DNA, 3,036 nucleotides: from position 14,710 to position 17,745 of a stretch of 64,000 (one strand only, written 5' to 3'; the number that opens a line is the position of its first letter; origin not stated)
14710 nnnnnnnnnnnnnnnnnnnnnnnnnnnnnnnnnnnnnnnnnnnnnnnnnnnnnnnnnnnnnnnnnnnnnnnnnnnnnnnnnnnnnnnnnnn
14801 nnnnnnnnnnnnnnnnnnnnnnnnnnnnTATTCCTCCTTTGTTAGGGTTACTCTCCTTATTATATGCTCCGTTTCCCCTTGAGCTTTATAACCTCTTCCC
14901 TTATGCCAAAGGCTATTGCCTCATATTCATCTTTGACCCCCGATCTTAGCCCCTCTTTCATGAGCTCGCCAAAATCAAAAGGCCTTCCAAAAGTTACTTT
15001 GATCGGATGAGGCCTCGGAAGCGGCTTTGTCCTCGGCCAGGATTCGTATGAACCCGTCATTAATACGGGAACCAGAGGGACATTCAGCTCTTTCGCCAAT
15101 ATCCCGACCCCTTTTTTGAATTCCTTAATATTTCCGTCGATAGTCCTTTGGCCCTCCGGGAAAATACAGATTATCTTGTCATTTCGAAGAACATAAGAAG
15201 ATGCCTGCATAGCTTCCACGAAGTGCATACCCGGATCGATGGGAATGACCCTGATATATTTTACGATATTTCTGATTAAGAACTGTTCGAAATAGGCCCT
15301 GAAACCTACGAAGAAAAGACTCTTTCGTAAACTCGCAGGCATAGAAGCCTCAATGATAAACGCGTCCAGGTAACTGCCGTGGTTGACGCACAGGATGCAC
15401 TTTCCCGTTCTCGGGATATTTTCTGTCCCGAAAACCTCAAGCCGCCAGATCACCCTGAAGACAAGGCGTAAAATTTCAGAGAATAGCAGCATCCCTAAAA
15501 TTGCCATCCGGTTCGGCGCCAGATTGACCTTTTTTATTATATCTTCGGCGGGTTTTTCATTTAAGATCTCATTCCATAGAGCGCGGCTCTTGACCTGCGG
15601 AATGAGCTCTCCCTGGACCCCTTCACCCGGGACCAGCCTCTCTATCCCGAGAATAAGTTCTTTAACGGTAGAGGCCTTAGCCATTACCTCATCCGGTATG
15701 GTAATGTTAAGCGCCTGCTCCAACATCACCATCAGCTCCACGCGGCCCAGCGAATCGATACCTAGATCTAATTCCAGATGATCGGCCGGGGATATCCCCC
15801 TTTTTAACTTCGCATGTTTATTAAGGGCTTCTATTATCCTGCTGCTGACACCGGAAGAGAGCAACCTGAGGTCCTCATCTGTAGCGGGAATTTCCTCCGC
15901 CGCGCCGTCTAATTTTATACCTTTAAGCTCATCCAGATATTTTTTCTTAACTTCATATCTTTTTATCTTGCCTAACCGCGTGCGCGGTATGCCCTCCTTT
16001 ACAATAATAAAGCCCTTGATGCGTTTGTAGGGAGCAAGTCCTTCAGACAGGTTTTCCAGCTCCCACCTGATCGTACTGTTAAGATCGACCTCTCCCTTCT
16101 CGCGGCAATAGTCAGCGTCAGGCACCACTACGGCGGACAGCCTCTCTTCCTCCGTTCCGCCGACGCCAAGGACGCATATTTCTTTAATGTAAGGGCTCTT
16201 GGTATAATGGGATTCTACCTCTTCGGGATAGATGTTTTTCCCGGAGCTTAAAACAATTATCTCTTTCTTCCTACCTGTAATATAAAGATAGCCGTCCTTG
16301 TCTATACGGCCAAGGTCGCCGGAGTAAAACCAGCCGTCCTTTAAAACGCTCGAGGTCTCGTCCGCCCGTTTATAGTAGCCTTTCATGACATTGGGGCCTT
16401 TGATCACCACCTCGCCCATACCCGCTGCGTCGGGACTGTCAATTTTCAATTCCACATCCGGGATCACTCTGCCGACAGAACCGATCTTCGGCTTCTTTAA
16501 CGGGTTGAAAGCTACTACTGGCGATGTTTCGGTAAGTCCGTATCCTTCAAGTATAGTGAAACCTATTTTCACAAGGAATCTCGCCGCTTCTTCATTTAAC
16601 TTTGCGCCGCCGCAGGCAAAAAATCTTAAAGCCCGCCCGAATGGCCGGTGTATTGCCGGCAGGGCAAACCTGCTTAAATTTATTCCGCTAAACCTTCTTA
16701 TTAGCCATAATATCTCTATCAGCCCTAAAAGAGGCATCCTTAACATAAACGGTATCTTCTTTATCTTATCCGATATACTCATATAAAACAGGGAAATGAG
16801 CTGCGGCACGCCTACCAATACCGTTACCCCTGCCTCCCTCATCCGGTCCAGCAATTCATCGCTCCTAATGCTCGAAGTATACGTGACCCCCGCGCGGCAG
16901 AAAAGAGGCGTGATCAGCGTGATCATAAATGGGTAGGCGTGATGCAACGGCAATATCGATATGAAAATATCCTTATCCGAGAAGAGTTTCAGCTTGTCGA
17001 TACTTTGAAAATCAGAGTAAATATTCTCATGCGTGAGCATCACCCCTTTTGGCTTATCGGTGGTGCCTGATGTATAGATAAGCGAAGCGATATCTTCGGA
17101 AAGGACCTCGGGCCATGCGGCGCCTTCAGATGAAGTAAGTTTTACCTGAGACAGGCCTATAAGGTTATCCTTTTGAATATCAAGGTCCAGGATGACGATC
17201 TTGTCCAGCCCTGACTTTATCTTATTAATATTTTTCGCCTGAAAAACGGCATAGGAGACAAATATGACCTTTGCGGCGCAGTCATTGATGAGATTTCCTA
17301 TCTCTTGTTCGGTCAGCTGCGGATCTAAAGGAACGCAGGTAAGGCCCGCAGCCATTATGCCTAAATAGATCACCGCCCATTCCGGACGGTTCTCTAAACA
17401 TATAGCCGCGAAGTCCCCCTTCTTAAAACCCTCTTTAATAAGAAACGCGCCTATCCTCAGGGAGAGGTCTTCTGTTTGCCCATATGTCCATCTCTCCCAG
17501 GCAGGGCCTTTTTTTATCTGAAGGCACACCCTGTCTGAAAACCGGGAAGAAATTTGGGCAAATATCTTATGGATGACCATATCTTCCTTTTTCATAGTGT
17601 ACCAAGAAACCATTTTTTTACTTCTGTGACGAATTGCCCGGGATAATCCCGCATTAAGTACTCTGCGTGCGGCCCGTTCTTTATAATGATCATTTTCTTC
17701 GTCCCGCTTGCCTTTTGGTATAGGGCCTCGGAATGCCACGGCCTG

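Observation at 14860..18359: Self-contained lipid re-acylation machine: alpha/beta hydrolase translationally coupled (ATGA) to an AMP-binding–ACP–PlsC tri-domain protein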

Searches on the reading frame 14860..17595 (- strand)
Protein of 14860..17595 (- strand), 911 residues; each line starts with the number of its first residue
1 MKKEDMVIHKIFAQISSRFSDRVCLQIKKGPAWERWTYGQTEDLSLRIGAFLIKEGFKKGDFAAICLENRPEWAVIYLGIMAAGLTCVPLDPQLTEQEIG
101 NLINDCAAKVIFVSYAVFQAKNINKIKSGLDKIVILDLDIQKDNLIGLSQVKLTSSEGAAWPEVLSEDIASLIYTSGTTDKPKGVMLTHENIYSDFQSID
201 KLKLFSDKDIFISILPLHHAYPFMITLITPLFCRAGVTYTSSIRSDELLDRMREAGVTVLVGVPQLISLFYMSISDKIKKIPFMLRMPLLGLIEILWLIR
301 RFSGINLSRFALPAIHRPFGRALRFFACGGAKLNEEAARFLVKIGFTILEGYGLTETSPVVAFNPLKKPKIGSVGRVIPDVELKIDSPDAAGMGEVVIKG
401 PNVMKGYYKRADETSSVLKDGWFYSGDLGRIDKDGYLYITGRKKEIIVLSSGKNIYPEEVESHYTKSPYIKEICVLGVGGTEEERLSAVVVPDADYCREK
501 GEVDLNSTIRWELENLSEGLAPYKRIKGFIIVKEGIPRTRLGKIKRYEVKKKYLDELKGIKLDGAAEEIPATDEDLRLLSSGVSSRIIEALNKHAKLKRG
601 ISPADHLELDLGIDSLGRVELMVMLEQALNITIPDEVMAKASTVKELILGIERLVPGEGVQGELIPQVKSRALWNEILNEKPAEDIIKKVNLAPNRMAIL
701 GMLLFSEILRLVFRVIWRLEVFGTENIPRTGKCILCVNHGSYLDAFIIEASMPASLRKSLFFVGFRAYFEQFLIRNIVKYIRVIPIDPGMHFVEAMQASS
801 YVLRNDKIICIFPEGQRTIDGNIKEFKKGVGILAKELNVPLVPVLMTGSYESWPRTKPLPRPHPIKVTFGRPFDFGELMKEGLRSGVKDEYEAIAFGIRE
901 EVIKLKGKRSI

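Call 6: search_protein_families(library=pfam, proteins=[window:14860-17595:-], max_evalue=0.01)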
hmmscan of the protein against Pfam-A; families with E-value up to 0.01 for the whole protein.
window:14860-17595:- (911 aa): 5 families
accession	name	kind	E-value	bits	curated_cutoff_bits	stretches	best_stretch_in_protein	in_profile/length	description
PF00501.34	AMP-binding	-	1.6e-78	264.7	29.9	1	17-408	6-384/384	AMP-binding enzyme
PF01553.26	Acyltransferase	-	5.2e-22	78.5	23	1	718-846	1-131/132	Acyltransferase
PF00550.31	PP-binding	-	5.6e-10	39.8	20.8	1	600-648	17-64/67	Phosphopantetheine attachment site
PF13193.12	AMP-binding_C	-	3.4e-08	34.7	24.5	1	459-543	1-76/76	AMP-binding enzyme C-terminal domain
PF23562.2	AMP-binding_C_3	-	5e-07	30.6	20.8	1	445-558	2-117/124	AMP-binding enzyme C-terminal domain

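Call 7: search_protein_families(library=ncbifam, proteins=[window:14860-17595:-], max_evalue=0.001)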
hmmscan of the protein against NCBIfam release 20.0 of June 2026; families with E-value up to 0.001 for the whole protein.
window:14860-17595:- (911 aa): 114 families (the best 25 are shown)
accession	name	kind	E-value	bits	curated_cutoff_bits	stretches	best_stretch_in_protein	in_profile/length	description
NF004837.0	PRK06187.1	subfamily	7.7e-90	301.6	476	2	322-556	287-525/531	long-chain-fatty-acid--CoA ligase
NF005702.0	PRK07514.1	subfamily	2.7e-78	263.6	558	2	315-555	264-502/506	malonyl-CoA synthase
NF006386.0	PRK08633.1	equivalog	1e-77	261.9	1221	3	700-872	410-585/1147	acyl-[ACP]--phospholipid O-acyltransferase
NF004758.0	PRK06087.1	equivalog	2e-70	237.7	736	2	322-558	304-540/548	medium-chain fatty-acid--CoA ligase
NF004114.0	PRK05605.1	equivalog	3.1e-69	233.8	766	3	340-555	358-571/575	long-chain-fatty-acid--CoA ligase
NF005307.0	PRK06839.1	equivalog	5.6e-65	219.9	748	2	322-550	265-490/496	o-succinylbenzoate--CoA ligase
NF005291.0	PRK06814.1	equivalog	2.7e-62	211.1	1349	3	321-445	907-1034/1140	acyl-[ACP]--phospholipid O-acyltransferase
TIGR01923.1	menE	equivalog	4.7e-62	210.3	330.15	2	321-548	224-441/442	o-succinylbenzoate--CoA ligase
NF006182.0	PRK08316.1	subfamily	3.9e-61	207.1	663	2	5-265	10-269/523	fatty acyl-CoA synthetase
NF002966.0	PRK03640.1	equivalog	2.4e-60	204.5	556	2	322-552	255-479/483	o-succinylbenzoate--CoA ligase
NF052269.1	Staph_lig_FadD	equivalog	8.1e-60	202.6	650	2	322-553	266-493/499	long-chain-fatty-acid--CoA ligase FadD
NF006181.0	PRK08314.1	subfamily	2.1e-59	201.2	705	2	313-546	311-547/563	long-chain-fatty-acid--CoA ligase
NF004229.0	PRK05677.1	subfamily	5.4e-59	200.1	879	3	322-555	327-557/563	long-chain-fatty-acid--CoA ligase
NF005801.1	PRK07656.1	equivalog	6.9e-57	193.2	657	2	322-548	280-498/500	FadD3 family acyl-CoA ligase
NF005714.0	PRK07529.1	subfamily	1.2e-55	189.1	632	3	322-553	339-576/640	acyl-CoA synthetase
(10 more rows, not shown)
